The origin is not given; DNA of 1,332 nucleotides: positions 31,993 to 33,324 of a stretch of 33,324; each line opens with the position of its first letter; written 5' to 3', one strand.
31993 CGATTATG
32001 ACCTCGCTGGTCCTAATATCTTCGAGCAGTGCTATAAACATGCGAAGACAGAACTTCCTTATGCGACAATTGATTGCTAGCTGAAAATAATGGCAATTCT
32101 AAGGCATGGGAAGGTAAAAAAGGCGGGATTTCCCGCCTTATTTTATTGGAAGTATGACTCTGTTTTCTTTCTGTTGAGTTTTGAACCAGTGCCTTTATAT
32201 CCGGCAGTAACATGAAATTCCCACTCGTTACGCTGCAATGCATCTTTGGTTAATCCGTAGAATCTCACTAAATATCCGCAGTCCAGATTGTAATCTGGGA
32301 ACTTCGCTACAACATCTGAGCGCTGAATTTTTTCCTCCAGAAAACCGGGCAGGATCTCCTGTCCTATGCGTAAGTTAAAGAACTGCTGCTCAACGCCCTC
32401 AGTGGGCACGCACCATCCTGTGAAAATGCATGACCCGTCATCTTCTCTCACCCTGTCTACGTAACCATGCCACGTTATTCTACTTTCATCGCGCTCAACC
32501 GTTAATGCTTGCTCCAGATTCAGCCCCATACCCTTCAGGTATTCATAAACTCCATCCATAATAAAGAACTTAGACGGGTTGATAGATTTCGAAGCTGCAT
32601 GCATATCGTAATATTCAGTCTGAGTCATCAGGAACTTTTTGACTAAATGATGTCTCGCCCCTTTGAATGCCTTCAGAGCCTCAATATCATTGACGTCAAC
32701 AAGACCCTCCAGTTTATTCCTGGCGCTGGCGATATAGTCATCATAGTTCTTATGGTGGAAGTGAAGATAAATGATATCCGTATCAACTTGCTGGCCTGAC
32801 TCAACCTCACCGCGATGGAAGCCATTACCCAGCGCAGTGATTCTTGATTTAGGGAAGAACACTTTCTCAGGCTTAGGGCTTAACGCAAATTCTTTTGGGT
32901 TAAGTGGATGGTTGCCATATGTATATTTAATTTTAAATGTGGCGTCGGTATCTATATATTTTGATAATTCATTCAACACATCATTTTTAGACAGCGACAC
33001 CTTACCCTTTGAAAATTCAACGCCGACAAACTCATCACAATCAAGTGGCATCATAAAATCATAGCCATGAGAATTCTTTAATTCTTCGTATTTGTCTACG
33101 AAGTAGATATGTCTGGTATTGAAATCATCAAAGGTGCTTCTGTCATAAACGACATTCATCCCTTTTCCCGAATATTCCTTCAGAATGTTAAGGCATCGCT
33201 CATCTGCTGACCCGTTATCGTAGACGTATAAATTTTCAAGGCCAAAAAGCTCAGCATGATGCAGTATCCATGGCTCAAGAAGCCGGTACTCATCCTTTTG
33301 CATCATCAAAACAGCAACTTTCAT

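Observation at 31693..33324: Right-edge cargo module: convergent GT-A glycosyltransferase plus two overlapping small ORFs, AT-rich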

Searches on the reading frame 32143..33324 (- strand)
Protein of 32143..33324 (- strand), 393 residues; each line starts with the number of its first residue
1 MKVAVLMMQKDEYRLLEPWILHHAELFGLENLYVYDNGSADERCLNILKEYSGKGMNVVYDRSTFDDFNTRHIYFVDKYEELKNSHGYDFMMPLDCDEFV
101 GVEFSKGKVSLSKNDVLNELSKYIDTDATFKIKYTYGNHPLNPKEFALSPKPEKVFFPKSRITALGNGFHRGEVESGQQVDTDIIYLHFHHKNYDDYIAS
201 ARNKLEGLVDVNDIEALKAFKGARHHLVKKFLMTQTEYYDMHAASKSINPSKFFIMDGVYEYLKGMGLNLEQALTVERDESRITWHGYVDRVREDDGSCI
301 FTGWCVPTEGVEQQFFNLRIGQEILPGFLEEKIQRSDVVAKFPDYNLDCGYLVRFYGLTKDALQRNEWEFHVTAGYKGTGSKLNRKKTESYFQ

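Call 4: search_protein_families(library=pfam, proteins=[window:32143-33324:-], max_evalue=0.1)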
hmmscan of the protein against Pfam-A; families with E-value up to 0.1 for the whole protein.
window:32143-33324:- (393 aa): 2 families
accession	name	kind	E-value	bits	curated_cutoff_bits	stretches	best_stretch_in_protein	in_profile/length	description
PF13704.12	Glyco_tranf_2_4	-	1e-08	36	27.5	1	11-106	2-90/98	Glycosyl transferase family 2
PF01697.33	Glyco_transf_92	-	0.022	14.8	23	1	21-102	24-113/249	Glycosyltransferase family 92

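Call 17: search_solved_structures(query=window:32143-33324:-, max_evalue=1, show_alignments=2)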
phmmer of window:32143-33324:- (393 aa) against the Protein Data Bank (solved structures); distinct sequences matched with E-value up to 1: 2.
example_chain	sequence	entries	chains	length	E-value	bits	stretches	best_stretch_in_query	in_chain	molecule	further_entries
4ksm_A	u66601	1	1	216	0.87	11.9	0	5-81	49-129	Glutaredoxin-2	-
1g7o_A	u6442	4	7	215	0.88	11.8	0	5-81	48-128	GLUTAREDOXIN 2 | Glutaredoxin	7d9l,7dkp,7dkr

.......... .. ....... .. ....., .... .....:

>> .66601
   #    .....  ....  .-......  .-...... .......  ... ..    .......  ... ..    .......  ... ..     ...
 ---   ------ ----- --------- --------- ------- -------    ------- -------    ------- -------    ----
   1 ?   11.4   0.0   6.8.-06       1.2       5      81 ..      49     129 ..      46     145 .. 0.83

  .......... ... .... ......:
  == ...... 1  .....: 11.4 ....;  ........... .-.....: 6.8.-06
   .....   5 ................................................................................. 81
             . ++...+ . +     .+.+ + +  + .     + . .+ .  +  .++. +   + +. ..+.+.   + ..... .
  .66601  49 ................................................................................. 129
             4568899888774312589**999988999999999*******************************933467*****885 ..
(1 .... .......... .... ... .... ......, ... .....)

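Call 18: search_dna_similar(query=window:32143-33324:-, collection=phages, mode=protein, max_evalue=0.001, max_rows=40)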
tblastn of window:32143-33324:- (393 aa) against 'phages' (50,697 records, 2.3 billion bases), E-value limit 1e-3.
No match.

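Call 20: find_related_loci(query=window:32143-33324:-, collection=genome_contigs, flank=8000)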
Query window:32143-33324:- (393 aa) in genome_contigs; peptide patterns used: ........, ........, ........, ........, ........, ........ (x = any residue, [..] = any of these).
19 stretches matched a pattern, but none encodes a relative of the query by tblastn (E <= 1e-3).

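Call 21: find_related_loci(query=window:32143-33324:-, collection=viral_contigs, flank=8000)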
Query window:32143-33324:- (393 aa) in viral_contigs; peptide patterns used: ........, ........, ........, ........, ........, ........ (x = any residue, [..] = any of these).
7 stretches matched a pattern; 7 encode a relative of the query (tblastn E <= 1e-3); 6 distinct loci.
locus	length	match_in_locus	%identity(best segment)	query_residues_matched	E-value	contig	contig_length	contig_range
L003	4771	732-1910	97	1-393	0e+0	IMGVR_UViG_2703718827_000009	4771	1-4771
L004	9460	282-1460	92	1-393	0e+0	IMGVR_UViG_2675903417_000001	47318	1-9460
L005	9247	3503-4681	92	1-393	0e+0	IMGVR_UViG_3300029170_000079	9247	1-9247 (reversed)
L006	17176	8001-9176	87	1-392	0e+0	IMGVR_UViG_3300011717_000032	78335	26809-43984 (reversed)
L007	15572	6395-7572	84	1-393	0e+0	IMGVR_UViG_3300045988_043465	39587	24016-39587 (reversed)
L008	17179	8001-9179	98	1-393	0e+0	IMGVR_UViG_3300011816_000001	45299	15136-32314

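Call 22: search_dna_similar(query=window:32143-33324:-, collection=plasmids, mode=protein, max_evalue=0.001, max_rows=30)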
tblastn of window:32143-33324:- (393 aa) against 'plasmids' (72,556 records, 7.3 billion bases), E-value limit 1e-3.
Records with a match: 6; places in all: 6; records where one place covers at least 80% of the query: 2.
Best place of each record, by identity: <60% 6.
By first word of the organism name: Escherichia 2; Rhizobium 2; Paracoccus 2.
By predicted mobility (MOB-suite, as given by PLSDB): non-mobilizable 4; mobilizable 2.
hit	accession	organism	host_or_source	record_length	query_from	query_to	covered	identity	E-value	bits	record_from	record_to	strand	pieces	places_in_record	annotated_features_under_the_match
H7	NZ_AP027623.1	Escherichia coli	Homo sapiens,whole organism,feces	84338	1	350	89%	35.6%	8e-57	207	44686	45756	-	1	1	glycosyltransferase family 2 protein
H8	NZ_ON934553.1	Escherichia coli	-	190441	1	387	98%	29.1%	1e-40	160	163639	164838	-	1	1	glycosyltransferase family 2 protein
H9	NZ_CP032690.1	Rhizobium sp. CCGE532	Phaseolus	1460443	1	269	68%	28.8%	2e-26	118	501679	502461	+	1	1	record has no annotation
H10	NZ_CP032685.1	Rhizobium sp. CCGE531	Phaseolus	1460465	1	269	68%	28.8%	2e-26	118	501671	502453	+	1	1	record has no annotation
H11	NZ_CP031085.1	Paracoccus yeei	Homo sapiens,single cell,eye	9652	1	170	43%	30.0%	1e-4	52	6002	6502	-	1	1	glycosyltransferase family 2 protein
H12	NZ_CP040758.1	Paracoccus liaowanqingii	Tibetan antelope,cell culture,feces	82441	1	170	43%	30.0%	4e-4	50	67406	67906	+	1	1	glycosyltransferase family 2 protein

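Call 24: predict_structure(protein=window:32143-33324:-)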
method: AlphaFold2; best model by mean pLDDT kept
length: 393 residues; sequences in the alignment: 1
mean_pLDDT: 35.1   pTM: 0.25
mean pLDDT of the five models: 35.1, 33.7, 31.5, 31.2, 29.6
residues with pLDDT >= 90: 0; 70-90: 0; 50-70: 40; < 50: 353
segments of 3 or more residues with pLDDT < 50: 1-3, 9-18, 23-27, 62-393
pLDDT, mean of each block of 10 residues (from residue 1): 49 48 50 58 61 61 43 38 32 25 24 33 31 26 26 25 24 28 26 31 29 29 27 30 28 31 37 34 42 38 42 35 30 27 33 39 40 32 28 27
secondary structure, 60 per line:
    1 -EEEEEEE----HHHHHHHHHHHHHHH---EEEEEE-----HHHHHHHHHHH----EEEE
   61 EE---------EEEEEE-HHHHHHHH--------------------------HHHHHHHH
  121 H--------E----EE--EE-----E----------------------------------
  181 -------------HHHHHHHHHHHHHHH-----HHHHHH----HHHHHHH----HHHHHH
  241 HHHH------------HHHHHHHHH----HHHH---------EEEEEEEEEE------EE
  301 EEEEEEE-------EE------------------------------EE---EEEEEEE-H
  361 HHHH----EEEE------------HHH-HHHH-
elements in order: E2-8 H13-27 E31-36 H42-52 E57-62 E72-77 H79-86 H113-121 H194-208 H214-219 H224-230 H235-244 H257-265 H270-273 E283-292 E299-307 E352-358 H360-364 E369-372 H389-392

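Call 25: search_protein_representatives(protein=window:32143-33324:-)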
Query: 393 residues. Proteins with E-value up to 0.001 (for the whole library): 1048; up to 1e-10: 470; up to 1e-30: 159. The best 150 are listed.
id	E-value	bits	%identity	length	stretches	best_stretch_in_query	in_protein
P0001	2.4e-103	362.8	45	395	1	1-374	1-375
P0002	2.2e-59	218.0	39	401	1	1-355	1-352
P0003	1.0e-58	215.8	36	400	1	1-353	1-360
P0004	2.1e-56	208.2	34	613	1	1-354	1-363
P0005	1.9e-55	205.0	34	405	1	2-308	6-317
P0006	1.1e-52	196.0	33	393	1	1-356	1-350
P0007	2.4e-49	185.0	35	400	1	1-351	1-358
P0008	6.9e-49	183.5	37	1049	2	7-245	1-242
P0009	3.1e-48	181.3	38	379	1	7-355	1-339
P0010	3.9e-48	181.0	31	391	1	1-355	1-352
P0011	4.6e-47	177.4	39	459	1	1-234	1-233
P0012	3.5e-46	174.6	31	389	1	1-355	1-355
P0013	5.9e-46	173.8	32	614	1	1-374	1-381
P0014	6.0e-45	170.5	35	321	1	1-271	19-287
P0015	2.3e-44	168.6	31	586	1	2-353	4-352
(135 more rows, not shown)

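Call 26: find_homologous_proteins(query=window:32143-33324:-, max_evalue=0.00001)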
Query window:32143-33324:- (393 aa): 34 proteins with E <= 0.00001 among 1684 candidates.
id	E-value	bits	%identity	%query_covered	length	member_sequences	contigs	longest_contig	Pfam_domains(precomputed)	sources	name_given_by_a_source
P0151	4.9e-248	841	91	100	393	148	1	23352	-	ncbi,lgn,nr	ncbi:hypothetical protein IZS90_004187 [Escherichia coli]|nr:hypothetical protein [Escherichia coli]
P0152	5.2e-238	808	88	100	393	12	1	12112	-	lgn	-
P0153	1.2e-116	408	50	99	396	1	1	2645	-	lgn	-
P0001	7.5e-103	363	44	99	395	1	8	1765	-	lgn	-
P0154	3.4e-59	219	36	90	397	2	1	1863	-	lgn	-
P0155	1.9e-54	203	39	78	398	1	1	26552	-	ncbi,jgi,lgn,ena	-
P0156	4.3e-54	202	35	90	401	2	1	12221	-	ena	-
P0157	1.7e-49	187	35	78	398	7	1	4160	-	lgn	-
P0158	4.7e-47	179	39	62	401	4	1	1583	-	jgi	jgi:hypothetical protein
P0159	1.6e-45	174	38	61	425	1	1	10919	-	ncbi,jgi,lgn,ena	jgi:hypothetical protein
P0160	1.5e-44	171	40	60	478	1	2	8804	-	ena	-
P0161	3.3e-44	170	39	60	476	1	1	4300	PF13432.13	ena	-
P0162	4.6e-44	169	33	86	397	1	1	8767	-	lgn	-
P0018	5.0e-43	166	40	60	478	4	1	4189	-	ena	-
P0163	1.5e-41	161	38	61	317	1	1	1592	-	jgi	jgi:hypothetical protein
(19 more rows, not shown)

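Call 29: find_encoding_contigs(protein=P0155, flank=8000, max_places=3)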
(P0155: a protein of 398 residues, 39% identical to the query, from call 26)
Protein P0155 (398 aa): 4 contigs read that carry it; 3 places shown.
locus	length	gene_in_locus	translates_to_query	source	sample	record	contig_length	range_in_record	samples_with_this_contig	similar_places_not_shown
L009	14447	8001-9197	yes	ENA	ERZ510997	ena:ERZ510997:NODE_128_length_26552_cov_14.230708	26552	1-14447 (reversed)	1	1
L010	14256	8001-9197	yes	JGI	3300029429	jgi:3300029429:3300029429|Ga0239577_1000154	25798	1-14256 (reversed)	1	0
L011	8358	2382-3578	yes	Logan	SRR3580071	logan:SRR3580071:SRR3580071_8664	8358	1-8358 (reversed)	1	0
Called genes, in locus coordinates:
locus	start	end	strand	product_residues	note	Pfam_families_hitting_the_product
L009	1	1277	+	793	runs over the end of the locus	PF00535:Glycos_transf_2, PF10111:Glyco_tranf_2_2 (faint), PF13641:Glyco_tranf_2_3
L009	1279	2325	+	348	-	PF00534:Glycos_transf_1, PF13692:Glyco_trans_1_4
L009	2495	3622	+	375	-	PF04577:Glyco_transf_61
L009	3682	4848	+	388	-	PF03721:UDPG_MGDP_dh_N, PF00984:UDPG_MGDP_dh, PF03720:UDPG_MGDP_dh_C (weak)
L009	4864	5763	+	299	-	PF00483:NTP_transferase, PF12804:NTP_transf_3 (faint)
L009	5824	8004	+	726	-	PF13632:Glyco_trans_2_3 (faint), PF00535:Glycos_transf_2, PF10111:Glyco_tranf_2_2 (faint), PF13641:Glyco_tranf_2_3 (weak), PF00535:Glycos_transf_2, PF13641:Glyco_tranf_2_3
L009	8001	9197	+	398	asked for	-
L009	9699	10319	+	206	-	PF01583:APS_kinase, PF13671:AAA_33 (weak)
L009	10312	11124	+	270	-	PF00459:Inositol_P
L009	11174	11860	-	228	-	-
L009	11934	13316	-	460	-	PF00685:Sulfotransfer_1, PF13469:Sulfotransfer_3 (weak)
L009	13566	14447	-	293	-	?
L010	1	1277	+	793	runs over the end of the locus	PF00535:Glycos_transf_2, PF10111:Glyco_tranf_2_2 (faint), PF13641:Glyco_tranf_2_3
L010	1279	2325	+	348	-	PF00534:Glycos_transf_1, PF13692:Glyco_trans_1_4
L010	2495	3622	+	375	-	PF04577:Glyco_transf_61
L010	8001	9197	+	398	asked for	-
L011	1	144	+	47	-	?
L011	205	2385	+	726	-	PF13632:Glyco_trans_2_3 (faint), PF00535:Glycos_transf_2, PF10111:Glyco_tranf_2_2 (faint), PF13641:Glyco_tranf_2_3 (weak), PF00535:Glycos_transf_2, PF13641:Glyco_tranf_2_3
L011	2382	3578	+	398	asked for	-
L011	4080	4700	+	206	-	PF01583:APS_kinase, PF13671:AAA_33 (weak)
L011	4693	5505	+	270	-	PF00459:Inositol_P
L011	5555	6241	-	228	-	-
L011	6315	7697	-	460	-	PF00685:Sulfotransfer_1, PF13469:Sulfotransfer_3 (weak)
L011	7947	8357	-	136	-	?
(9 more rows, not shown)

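Call 30: get_annotated_region(hit=H7, flank=8000)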
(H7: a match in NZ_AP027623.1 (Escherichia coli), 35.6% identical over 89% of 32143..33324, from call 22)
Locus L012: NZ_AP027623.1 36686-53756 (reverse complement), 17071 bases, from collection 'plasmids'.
description: Escherichia coli strain PSJ-12 plasmid pPSJ-12_1, complete sequence
organism: Escherichia coli (NCBI taxid 562)
taxonomy: Bacteria; Pseudomonadota; Gammaproteobacteria; Enterobacterales; Enterobacteriaceae; Escherichia; Escherichia coli
host: -; source: Homo sapiens,whole organism,feces; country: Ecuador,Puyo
typing (MOB-suite, as given by PLSDB): non-mobilizable; replicon IncY
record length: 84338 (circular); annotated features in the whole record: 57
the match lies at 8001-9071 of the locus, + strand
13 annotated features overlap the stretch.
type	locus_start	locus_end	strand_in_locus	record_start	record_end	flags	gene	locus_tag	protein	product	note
CDS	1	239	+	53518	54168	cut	-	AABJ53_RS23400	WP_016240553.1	ABC transporter ATP-binding protein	-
CDS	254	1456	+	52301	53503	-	-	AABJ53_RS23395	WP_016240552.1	polysaccharide transporter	-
CDS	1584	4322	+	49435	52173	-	-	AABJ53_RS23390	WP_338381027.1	class I SAM-dependent methyltransferase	-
CDS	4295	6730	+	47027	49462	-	-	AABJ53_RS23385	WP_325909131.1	glycosyltransferase family 2 protein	-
CDS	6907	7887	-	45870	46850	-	-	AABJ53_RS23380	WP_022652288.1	IS5-like element IS5 family transposase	GO:0006313 - DNA transposition [Evidence IEA]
CDS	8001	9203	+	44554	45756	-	-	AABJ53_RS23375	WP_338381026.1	glycosyltransferase family 2 protein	-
CDS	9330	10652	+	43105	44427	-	-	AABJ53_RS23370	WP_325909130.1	hypothetical protein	-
CDS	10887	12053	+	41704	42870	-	-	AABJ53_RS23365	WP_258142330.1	nucleotide sugar dehydrogenase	GO:0000271 - polysaccharide biosynthetic process [Evidence IEA]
CDS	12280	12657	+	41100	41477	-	-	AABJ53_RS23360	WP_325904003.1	hypothetical protein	-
CDS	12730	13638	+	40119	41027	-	-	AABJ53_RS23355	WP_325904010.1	glycosyltransferase family 92 protein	-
CDS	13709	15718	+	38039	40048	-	-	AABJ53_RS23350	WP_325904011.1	glycosyltransferase family 2 protein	-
CDS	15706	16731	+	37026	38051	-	-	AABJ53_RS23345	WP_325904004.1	glycosyltransferase family 1 protein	-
CDS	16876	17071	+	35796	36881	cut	rfbB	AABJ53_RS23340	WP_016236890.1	dTDP-glucose 4,6-dehydratase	GO:0019305 - dTDP-rhamnose biosynthetic process [Evidence IEA]; GO:0009243 - O antigen biosynthetic process [Evidence ...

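Call 31: get_annotated_region(hit=H8, flank=8000)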
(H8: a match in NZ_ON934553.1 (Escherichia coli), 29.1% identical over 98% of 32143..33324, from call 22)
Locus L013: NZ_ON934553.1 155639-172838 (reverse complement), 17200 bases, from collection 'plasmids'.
description: Escherichia coli plasmid p13QT31-2, complete sequence
organism: Escherichia coli (NCBI taxid 562)
taxonomy: Bacteria; Pseudomonadota; Gammaproteobacteria; Enterobacterales; Enterobacteriaceae; Escherichia; Escherichia coli
host: -; source: -; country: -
typing (MOB-suite, as given by PLSDB): mobilizable; replicon IncHI1B,rep_cluster_2077; relaxase MOBH
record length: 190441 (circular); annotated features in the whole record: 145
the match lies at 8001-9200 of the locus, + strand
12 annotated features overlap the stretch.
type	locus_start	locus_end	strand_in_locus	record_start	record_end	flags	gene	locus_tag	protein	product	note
CDS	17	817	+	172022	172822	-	-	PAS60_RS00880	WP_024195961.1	ABC transporter permease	-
CDS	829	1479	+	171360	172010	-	-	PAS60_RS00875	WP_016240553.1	ABC transporter ATP-binding protein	-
CDS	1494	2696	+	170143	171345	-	-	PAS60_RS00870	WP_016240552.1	polysaccharide transporter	-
CDS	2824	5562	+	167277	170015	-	-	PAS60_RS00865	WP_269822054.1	class I SAM-dependent methyltransferase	-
CDS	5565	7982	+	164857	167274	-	-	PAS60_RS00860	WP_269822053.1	glycosyltransferase family 2 protein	-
CDS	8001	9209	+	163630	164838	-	-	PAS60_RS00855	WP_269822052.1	glycosyltransferase family 2 protein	-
CDS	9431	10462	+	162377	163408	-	-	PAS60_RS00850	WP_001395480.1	IS630-like element ISEc33 family transposase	GO:0006313 - DNA transposition [Evidence IEA]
CDS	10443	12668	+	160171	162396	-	-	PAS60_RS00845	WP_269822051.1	hypothetical protein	-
CDS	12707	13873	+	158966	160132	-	-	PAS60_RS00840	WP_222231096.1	nucleotide sugar dehydrogenase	GO:0000271 - polysaccharide biosynthetic process [Evidence IEA]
CDS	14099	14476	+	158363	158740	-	-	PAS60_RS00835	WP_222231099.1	hypothetical protein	-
CDS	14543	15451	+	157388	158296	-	-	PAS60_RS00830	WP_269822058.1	glycosyltransferase family 92 protein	-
CDS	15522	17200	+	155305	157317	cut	-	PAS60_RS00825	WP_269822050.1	glycosyltransferase family 2 protein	-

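Call 32: search_protein_families(library=phrogs, proteins=[window:32143-33324:-], max_evalue=0.01)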
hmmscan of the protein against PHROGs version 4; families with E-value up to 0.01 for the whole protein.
window:32143-33324:- (393 aa): 0 families

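Call 33: search_protein_families(library=ncbifam, proteins=[window:32143-33324:-], max_evalue=0.01)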
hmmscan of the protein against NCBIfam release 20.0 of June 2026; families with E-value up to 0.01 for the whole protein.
window:32143-33324:- (393 aa): 0 families

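Call 34: predict_structure(alignment_id=A1)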
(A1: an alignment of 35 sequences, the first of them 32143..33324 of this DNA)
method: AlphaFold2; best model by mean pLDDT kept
length: 393 residues; sequences in the alignment: 35
mean_pLDDT: 90.0   pTM: 0.70
mean pLDDT of the five models: 90.0, 88.7, 88.4, 88.4, 88.0
residues with pLDDT >= 90: 258; 70-90: 116; 50-70: 18; < 50: 1
segments of 3 or more residues with pLDDT < 50: none
pLDDT, mean of each block of 10 residues (from residue 1): 96 94 98 96 97 98 91 92 90 96 95 98 96 93 89 88 92 95 95 86 88 93 89 85 87 94 89 56 81 94 90 84 88 95 92 94 88 69 80 77
secondary structure, 60 per line:
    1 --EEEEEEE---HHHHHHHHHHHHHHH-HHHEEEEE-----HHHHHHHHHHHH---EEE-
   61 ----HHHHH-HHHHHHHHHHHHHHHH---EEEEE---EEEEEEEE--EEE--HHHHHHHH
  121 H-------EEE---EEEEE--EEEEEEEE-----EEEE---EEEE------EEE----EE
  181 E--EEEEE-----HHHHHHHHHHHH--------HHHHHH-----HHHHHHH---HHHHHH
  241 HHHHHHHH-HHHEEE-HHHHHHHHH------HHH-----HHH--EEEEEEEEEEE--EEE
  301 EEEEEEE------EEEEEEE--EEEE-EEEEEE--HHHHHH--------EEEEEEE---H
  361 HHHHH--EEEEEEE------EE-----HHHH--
elements in order: E3-9 H13-27 E32-36 H42-53 E57-59 H65-69 H71-86 E90-94 E98-105 E108-110 H113-121 E129-131 E135-139 E142-149 E155-158 E162-165 E172-174 E179-181 E184-188 H194-205 H214-219 H225-231 H235-248 E253-255 H257-265 E285-295 E298-307 E314-320 E323-326 E328-333 H336-341 E350-356 H360-365 E368-374 H388-391
